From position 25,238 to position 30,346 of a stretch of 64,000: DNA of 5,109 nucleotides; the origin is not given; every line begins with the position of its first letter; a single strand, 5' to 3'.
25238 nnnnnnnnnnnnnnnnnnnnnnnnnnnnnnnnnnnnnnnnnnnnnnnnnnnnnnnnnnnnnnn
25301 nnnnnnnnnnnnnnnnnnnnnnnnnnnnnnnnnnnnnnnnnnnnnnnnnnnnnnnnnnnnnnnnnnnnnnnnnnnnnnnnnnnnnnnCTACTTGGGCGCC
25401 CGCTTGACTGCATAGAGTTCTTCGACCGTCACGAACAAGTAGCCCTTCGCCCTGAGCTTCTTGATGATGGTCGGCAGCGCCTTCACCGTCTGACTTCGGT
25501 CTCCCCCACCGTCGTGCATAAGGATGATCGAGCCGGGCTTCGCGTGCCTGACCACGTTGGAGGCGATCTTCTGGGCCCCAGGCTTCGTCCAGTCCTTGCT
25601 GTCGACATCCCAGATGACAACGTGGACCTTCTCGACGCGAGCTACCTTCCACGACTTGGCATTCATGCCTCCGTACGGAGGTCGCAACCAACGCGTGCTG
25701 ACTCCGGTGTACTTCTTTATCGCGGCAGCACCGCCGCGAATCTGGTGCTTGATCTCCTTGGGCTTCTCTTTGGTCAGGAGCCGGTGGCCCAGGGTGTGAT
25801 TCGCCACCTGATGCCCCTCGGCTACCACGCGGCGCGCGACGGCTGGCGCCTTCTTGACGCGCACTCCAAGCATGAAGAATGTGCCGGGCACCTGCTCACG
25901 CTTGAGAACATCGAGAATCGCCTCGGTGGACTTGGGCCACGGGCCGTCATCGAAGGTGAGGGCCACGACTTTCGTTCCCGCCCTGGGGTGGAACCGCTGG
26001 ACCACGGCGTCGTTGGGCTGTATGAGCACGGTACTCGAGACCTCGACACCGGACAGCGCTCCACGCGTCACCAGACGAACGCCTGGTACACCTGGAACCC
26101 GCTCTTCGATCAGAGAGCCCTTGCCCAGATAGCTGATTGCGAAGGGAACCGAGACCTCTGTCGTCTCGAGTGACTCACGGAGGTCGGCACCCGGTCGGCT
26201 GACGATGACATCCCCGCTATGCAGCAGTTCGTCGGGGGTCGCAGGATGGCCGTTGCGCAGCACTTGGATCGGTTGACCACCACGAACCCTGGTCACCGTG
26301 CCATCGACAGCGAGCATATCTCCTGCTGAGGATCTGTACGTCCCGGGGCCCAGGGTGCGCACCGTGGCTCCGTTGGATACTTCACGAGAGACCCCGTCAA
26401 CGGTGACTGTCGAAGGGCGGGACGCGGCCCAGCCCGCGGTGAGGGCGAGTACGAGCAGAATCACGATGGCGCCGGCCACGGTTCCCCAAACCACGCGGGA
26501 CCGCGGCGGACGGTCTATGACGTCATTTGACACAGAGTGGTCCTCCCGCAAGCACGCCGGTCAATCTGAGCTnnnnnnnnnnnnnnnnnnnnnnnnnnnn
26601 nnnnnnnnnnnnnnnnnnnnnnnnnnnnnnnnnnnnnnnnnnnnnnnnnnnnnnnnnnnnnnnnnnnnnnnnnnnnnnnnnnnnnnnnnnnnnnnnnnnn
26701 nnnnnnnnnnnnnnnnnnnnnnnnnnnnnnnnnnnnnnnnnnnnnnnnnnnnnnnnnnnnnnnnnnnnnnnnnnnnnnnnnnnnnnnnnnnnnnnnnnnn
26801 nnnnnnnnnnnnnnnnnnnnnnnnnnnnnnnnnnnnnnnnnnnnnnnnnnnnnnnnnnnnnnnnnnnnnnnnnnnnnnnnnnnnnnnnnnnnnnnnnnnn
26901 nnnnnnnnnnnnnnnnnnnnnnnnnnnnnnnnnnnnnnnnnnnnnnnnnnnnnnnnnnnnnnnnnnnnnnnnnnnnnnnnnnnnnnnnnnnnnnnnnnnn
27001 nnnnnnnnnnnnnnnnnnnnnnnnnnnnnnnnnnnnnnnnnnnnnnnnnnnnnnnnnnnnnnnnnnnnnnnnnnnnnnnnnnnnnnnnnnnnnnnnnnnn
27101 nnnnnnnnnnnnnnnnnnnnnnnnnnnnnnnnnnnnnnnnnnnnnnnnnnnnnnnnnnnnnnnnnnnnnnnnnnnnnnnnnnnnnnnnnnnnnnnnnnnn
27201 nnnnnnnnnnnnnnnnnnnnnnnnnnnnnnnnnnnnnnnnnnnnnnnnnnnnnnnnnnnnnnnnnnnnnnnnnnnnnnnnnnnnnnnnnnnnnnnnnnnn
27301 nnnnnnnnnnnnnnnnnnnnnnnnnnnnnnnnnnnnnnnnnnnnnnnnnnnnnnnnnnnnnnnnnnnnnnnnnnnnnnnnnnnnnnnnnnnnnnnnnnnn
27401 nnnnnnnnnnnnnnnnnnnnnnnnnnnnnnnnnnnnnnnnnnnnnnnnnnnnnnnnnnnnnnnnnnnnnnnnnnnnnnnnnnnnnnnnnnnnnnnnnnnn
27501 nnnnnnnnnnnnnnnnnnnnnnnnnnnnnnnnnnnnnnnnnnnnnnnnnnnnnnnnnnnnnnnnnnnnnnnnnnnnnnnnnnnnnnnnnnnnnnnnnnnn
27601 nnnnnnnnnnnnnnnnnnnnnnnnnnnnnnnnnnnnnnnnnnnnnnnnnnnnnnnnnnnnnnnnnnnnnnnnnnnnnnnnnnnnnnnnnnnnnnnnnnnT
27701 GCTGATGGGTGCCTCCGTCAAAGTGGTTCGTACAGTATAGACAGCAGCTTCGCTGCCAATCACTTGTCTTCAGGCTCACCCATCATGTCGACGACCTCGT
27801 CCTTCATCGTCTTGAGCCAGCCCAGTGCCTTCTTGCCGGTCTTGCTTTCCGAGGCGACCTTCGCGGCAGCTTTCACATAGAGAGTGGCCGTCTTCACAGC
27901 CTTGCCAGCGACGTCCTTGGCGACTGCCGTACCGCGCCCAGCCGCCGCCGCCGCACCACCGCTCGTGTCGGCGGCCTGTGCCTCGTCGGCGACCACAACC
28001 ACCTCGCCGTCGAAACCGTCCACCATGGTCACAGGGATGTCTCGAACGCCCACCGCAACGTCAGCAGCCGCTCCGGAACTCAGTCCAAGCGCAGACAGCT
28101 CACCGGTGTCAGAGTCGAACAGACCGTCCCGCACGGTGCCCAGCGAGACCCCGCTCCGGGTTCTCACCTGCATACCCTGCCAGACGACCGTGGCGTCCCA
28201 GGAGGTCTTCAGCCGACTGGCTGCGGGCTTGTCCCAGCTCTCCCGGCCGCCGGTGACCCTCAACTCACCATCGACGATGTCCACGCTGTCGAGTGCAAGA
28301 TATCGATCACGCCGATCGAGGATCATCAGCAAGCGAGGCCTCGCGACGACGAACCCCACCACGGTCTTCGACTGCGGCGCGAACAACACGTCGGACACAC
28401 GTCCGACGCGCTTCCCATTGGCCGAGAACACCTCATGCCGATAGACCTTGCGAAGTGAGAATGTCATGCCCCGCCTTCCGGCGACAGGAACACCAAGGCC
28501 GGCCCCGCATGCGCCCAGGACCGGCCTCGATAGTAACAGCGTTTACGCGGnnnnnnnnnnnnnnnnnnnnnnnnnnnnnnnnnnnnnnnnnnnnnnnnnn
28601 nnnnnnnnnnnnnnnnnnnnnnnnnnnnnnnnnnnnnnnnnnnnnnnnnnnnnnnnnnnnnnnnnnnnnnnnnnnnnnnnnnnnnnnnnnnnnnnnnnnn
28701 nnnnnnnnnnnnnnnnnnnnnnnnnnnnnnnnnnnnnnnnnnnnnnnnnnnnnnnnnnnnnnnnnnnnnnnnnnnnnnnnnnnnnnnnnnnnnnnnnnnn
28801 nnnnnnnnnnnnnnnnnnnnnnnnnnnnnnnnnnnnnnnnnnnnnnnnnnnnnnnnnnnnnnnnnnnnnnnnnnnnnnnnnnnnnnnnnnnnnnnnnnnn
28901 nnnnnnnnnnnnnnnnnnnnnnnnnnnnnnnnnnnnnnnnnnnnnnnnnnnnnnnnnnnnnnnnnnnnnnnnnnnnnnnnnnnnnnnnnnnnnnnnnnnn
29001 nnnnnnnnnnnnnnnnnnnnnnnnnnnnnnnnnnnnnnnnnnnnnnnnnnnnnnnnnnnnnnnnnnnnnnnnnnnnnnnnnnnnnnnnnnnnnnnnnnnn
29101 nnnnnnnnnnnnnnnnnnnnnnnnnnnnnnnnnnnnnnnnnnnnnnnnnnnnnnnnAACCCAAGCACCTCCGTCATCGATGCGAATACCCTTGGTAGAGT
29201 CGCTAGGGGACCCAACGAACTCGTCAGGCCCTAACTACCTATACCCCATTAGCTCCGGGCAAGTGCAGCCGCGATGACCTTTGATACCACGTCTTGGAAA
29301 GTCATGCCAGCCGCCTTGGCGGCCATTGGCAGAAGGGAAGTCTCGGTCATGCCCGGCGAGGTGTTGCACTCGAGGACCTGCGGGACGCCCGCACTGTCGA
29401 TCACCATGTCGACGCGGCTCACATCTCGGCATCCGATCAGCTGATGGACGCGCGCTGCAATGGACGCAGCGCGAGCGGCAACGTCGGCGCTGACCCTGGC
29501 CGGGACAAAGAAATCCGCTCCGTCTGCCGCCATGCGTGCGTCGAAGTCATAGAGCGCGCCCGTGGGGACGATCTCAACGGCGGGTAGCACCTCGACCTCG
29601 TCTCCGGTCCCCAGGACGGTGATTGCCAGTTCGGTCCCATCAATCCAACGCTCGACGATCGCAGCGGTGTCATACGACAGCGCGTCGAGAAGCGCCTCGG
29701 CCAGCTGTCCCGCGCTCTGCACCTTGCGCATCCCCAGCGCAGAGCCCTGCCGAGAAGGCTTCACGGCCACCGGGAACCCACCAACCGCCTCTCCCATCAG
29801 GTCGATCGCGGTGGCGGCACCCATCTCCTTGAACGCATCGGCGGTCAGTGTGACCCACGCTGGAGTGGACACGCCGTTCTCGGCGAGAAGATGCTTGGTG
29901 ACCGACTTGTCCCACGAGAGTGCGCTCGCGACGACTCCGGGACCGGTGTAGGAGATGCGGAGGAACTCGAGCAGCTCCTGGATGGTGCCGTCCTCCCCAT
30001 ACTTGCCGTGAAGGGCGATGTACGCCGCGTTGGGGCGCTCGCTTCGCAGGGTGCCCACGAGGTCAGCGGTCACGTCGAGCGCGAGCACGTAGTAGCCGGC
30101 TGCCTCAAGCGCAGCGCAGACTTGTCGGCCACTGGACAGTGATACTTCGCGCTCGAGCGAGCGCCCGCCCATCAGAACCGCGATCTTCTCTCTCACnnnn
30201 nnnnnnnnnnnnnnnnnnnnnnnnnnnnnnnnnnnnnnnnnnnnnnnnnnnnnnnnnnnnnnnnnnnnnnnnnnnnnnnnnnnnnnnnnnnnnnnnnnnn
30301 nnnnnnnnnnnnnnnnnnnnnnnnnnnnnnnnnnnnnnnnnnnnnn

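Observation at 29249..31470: Second, divergent Ddl paralog (omega-loop K-Y replaced by R-M) translationally coupled to an aminotransferase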

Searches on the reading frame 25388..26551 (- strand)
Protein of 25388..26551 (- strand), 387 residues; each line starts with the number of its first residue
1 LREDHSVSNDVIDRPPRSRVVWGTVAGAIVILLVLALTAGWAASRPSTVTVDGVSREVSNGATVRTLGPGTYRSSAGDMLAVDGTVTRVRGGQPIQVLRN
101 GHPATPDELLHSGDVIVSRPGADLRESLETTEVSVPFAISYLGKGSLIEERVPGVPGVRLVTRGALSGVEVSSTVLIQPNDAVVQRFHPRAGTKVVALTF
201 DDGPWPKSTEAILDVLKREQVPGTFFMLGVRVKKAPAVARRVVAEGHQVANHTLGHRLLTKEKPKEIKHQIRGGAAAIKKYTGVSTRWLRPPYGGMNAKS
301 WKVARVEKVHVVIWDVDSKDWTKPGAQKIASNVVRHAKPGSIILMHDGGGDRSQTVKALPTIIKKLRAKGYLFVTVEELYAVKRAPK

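Call 43: search_protein_families(library=pfam, proteins=[window:25388-26551:-], max_evalue=0.01)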
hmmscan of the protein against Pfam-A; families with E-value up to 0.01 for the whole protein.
window:25388-26551:- (387 aa): 1 family
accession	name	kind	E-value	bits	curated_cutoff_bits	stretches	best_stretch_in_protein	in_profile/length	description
PF01522.26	Polysacc_deac_1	-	4.7e-37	127.2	23.1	1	191-305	4-117/124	Polysaccharide deacetylase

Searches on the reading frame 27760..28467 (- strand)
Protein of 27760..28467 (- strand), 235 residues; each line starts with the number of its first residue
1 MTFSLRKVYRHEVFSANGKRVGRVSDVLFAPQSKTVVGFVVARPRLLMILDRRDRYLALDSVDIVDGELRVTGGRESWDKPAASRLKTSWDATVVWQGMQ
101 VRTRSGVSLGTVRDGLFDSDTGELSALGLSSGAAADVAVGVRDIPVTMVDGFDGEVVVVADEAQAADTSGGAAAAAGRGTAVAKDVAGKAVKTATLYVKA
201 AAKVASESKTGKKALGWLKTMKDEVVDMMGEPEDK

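Call 43: search_protein_families(library=pfam, proteins=[window:27760-28467:-], max_evalue=0.01)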
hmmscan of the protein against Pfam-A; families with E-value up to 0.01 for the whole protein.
window:27760-28467:- (235 aa): 2 families
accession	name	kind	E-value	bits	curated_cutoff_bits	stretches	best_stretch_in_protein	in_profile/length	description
PF05239.21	PRC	-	2.9e-16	59.7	21.2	2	3-75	4-75/78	PRC-barrel domain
PF09939.14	DUF2171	-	0.0075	17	25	0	11-26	5-20/64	Uncharacterized protein conserved in bacteria (DUF2171)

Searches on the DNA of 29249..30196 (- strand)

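Call 14: search_rna_families(sources=[L001, L004, L009, L014, L020, L034, L045, L051, L059, L064, L077], threshold=gathering, show_alignments=2)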
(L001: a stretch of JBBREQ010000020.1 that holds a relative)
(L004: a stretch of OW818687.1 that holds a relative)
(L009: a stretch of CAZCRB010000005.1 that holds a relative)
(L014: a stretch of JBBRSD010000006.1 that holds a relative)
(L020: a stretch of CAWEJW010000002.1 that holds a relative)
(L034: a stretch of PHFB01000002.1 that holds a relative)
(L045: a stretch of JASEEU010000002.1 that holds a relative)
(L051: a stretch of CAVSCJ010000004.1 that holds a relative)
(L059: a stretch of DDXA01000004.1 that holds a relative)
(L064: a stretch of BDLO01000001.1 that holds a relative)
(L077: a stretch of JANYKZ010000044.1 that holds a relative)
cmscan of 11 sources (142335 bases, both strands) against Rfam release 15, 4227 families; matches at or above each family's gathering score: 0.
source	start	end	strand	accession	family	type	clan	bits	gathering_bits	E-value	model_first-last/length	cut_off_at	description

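Call 40: search_rna_families(sources=[L081, L084, L085, L087], threshold=gathering)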
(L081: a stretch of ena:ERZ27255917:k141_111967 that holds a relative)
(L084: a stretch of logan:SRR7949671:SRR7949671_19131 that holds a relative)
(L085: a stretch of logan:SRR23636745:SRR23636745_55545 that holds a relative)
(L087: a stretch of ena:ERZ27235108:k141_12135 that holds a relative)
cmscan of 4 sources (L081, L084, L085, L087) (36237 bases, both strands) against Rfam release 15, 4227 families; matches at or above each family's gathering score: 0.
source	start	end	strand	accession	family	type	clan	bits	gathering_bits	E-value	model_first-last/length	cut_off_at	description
